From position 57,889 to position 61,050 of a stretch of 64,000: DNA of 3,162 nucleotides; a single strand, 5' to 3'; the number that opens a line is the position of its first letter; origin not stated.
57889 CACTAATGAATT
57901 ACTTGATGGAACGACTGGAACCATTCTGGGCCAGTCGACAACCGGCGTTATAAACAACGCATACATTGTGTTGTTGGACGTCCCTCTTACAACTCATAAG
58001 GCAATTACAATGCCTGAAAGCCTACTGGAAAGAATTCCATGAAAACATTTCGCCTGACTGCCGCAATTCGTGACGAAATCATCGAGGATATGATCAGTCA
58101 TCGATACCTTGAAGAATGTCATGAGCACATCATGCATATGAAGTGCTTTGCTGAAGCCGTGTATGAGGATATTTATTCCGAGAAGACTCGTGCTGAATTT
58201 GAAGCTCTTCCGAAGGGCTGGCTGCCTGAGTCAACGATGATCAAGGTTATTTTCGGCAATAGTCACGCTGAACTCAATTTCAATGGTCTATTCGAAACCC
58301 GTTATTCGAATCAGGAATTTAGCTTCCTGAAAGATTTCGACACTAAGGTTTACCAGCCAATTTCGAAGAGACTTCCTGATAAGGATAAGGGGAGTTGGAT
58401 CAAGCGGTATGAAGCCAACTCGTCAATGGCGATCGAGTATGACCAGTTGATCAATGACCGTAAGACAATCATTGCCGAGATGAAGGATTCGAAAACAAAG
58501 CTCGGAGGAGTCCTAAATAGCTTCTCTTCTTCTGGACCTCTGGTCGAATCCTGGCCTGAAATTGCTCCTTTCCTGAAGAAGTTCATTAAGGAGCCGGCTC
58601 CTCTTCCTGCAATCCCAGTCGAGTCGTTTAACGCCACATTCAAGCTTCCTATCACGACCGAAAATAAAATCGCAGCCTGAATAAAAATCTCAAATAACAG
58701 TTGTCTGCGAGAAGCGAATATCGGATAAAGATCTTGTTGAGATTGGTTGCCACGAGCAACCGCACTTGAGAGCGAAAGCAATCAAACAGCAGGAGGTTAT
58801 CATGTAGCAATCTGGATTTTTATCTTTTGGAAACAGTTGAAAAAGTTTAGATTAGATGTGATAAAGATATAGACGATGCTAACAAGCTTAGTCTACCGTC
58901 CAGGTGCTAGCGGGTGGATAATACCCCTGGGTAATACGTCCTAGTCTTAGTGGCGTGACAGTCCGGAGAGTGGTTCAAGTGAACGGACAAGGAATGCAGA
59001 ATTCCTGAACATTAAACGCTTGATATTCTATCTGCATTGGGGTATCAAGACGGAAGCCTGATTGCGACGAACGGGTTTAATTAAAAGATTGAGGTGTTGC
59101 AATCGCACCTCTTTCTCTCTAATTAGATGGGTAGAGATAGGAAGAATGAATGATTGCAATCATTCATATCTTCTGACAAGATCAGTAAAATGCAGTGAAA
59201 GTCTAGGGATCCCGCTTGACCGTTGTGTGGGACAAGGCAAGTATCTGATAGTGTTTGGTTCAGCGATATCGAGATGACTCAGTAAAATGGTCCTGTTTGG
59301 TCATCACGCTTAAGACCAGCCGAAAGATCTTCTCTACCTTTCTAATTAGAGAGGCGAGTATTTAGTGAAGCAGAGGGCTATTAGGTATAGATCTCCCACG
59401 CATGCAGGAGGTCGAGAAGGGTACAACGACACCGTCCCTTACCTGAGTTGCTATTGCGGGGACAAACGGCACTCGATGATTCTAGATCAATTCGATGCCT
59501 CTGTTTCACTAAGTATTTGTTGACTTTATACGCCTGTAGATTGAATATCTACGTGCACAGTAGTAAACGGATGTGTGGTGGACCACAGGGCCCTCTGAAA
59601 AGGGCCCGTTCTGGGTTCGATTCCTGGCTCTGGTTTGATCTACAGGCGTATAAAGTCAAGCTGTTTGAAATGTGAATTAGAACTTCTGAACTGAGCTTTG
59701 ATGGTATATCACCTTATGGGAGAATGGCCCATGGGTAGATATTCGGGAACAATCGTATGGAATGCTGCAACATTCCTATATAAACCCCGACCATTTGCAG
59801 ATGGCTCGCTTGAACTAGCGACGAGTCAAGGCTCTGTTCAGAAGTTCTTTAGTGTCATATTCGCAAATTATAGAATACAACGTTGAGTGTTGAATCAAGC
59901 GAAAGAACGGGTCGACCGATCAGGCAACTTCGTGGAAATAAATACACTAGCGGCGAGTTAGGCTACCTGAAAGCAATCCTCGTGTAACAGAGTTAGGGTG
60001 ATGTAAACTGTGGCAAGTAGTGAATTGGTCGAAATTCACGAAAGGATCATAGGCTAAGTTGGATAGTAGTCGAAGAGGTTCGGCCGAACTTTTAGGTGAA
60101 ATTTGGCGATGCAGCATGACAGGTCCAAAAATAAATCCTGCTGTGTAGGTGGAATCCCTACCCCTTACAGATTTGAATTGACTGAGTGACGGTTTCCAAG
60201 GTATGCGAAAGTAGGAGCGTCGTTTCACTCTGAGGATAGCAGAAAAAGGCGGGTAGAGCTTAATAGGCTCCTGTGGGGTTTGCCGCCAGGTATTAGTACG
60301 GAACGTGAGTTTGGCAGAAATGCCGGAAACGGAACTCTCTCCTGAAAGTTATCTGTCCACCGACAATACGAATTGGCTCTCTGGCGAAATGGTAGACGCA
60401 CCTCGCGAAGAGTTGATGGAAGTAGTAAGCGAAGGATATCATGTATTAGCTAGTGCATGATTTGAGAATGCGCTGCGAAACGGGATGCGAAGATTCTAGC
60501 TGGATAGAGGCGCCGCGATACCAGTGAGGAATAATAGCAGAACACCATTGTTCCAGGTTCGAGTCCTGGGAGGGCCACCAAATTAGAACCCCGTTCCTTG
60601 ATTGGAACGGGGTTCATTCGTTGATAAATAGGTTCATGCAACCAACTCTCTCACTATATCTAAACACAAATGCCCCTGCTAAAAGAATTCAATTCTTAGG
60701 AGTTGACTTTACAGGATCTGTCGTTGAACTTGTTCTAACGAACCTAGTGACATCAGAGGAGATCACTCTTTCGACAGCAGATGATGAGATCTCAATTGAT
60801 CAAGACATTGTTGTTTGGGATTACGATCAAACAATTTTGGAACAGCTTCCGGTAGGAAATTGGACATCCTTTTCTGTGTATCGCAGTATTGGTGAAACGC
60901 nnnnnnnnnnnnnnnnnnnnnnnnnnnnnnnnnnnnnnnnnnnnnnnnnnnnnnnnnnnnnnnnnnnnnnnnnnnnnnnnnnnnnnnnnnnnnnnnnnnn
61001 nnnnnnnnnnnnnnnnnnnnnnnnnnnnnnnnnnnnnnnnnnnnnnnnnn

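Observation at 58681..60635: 1.9-kb ORF-poor structured region before the tail fibre genes: TIR-bounded element, hairpins and a tRNA-like 3' end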

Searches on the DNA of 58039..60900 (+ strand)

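Call 5: search_rna_families(source=window, start=58400, end=60900, threshold=evalue, max_evalue=10, show_alignments=6)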
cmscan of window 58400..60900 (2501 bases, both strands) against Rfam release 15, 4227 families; matches with E-value up to 10: 2.
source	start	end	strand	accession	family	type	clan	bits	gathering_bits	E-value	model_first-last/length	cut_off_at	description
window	58938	59095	+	RF02175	SMAD5-AS1_3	Gene; lncRNA;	-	19.3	60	0.25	1-125/125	no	SMAD5 antisense RNA 1 conserved region 3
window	60523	60641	+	RF02553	YrlA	Gene; sRNA;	-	16.6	69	5.4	1-114/114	no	Y RNA-like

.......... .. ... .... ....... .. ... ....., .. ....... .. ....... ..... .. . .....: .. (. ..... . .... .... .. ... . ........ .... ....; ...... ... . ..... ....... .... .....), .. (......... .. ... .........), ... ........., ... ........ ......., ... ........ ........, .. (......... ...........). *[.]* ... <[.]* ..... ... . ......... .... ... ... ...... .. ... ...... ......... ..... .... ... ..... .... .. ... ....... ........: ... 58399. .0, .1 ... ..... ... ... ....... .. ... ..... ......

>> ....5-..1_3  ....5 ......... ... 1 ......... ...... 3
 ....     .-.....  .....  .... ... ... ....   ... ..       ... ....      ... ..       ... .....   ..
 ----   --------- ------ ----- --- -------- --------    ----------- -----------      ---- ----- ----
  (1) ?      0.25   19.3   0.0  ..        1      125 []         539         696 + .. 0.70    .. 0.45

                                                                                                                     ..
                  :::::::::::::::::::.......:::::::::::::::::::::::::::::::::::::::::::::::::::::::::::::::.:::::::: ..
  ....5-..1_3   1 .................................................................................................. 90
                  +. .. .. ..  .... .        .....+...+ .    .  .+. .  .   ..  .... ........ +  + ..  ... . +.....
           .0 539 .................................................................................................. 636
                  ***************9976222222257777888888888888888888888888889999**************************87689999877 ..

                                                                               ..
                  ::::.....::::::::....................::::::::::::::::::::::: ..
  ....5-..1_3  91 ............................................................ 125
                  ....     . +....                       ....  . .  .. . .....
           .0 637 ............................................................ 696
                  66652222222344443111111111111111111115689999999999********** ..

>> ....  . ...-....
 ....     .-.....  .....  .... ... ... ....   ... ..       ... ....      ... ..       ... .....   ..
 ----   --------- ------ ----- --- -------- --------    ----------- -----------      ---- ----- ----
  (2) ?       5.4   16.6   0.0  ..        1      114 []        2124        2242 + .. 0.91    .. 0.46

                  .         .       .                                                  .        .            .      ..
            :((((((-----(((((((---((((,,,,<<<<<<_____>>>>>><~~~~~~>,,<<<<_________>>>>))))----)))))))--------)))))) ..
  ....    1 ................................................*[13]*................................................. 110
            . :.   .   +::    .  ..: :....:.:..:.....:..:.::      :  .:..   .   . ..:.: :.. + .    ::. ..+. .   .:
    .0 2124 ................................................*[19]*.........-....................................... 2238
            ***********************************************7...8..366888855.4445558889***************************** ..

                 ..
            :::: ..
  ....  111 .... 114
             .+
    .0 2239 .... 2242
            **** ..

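Call 6: search_dna_similar(query=window:58681-60635:+, collection=phages, mode=distant, max_rows=30)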
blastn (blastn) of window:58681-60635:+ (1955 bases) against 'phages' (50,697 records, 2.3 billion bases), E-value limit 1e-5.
No match.

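Call 90: search_rna_families(source=L129, start=1500, end=3750, threshold=evalue, max_evalue=10, show_alignments=3)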
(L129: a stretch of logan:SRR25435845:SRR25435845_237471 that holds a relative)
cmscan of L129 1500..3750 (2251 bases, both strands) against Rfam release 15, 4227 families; matches with E-value up to 10: 6.
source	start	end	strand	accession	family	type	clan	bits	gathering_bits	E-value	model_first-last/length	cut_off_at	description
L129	2413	2541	+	RF04077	mir-1245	Gene; miRNA;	-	26.4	79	0.037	1-69/69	no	mir-1245 microRNA precursor family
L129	3607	3718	-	RF00506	Thr_leader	Cis-reg; leader;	-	24.9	55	0.075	1-118/118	no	Threonine operon leader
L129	2413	2541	-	RF04077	mir-1245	Gene; miRNA;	-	24.7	79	0.11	1-69/69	no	mir-1245 microRNA precursor family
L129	2054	2110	+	RF01630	ceN40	Gene; snRNA; snoRNA; CD-box;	-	16.7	35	0.9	1-123/123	no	Nematode snoRNA ceN40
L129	3545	3647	+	RF00506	Thr_leader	Cis-reg; leader;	-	16.1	55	9.1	1-118/118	no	Threonine operon leader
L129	1839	1966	+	RF02175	SMAD5-AS1_3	Gene; lncRNA;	-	14.6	60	3.3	1-125/125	no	SMAD5 antisense RNA 1 conserved region 3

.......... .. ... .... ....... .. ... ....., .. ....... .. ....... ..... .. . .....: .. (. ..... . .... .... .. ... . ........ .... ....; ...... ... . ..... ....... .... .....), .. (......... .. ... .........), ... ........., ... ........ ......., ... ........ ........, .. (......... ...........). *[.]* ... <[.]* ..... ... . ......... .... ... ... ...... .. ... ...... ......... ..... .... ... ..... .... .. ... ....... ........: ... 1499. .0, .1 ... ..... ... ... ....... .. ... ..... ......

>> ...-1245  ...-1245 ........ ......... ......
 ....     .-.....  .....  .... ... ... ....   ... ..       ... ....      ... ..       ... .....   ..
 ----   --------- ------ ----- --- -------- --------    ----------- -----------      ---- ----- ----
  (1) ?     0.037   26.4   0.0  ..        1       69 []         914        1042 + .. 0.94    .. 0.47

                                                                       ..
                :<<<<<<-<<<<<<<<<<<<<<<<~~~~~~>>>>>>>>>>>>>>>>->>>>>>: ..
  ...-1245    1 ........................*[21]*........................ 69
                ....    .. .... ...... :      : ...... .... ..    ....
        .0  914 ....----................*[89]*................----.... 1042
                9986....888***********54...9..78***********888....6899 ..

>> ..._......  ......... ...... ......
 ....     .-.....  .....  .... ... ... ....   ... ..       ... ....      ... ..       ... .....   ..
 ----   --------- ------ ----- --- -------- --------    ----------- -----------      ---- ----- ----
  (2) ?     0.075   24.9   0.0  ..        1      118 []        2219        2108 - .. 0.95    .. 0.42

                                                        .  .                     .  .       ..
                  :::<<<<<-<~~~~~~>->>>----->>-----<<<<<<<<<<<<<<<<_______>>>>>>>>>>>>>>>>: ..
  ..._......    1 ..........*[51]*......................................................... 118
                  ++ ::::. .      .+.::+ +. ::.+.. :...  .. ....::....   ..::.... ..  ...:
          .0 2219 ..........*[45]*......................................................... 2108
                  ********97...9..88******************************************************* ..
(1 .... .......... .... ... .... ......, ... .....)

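Call 103: build_rna_model(alignment_id=A5)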
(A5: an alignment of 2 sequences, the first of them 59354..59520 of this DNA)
Model R1 built from alignment A5 (2 sequences, 168 columns); structure: RNAalifold consensus.
model positions 168; base pairs 58; branch points 3; effective number of sequences 0.61; information 0.591 bits per position. Calibrated on 0.2 Mb of random sequence (short: E-values are rough).
structure used (alignment columns):
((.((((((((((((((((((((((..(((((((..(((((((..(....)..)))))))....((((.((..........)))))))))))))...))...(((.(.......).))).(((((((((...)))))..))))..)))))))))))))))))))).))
